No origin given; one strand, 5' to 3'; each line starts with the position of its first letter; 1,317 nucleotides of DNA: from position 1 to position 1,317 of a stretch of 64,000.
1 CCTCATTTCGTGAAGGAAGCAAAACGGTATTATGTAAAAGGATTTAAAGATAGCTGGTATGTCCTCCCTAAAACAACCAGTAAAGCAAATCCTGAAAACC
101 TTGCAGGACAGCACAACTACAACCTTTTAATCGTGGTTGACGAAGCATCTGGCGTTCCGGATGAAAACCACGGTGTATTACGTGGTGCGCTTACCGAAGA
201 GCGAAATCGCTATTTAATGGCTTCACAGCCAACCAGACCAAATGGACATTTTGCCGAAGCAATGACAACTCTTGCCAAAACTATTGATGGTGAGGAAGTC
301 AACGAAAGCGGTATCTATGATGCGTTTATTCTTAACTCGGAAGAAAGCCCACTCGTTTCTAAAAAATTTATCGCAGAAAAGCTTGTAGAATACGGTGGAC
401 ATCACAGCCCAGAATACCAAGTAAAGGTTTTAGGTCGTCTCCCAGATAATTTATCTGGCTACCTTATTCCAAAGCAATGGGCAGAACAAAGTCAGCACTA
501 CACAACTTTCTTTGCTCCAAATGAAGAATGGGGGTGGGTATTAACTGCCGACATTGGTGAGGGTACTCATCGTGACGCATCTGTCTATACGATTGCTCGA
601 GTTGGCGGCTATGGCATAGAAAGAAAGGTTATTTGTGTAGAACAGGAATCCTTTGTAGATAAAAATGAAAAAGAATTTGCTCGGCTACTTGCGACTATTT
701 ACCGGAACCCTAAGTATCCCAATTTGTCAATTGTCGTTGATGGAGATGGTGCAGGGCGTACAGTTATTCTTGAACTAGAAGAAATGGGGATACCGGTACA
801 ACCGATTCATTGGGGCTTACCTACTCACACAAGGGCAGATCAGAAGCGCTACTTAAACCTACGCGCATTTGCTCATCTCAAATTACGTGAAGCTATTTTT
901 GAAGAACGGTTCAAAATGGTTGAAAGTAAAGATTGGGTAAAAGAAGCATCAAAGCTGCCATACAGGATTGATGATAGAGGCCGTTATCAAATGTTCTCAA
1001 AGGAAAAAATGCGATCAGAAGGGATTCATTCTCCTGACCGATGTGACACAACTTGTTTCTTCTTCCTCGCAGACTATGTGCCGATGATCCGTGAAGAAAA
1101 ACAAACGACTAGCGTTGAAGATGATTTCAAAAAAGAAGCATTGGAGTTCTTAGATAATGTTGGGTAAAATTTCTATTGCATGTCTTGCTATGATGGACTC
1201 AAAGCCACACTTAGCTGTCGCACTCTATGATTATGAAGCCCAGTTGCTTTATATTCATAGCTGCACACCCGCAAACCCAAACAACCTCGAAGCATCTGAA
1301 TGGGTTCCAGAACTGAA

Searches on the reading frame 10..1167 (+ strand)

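Call 55: search_protein_families(library=phrogs, proteins=[window:10-1167:+], max_evalue=0.00001)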
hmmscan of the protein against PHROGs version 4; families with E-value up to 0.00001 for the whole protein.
window:10-1167:+ (385 aa): 2 families
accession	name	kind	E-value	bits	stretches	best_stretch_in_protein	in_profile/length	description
phrog_5902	-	unknown function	5.4e-44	151.9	1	5-207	123-316/359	-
phrog_2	-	head and packaging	1.5e-20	74.5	1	12-364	345-603/807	terminase large subunit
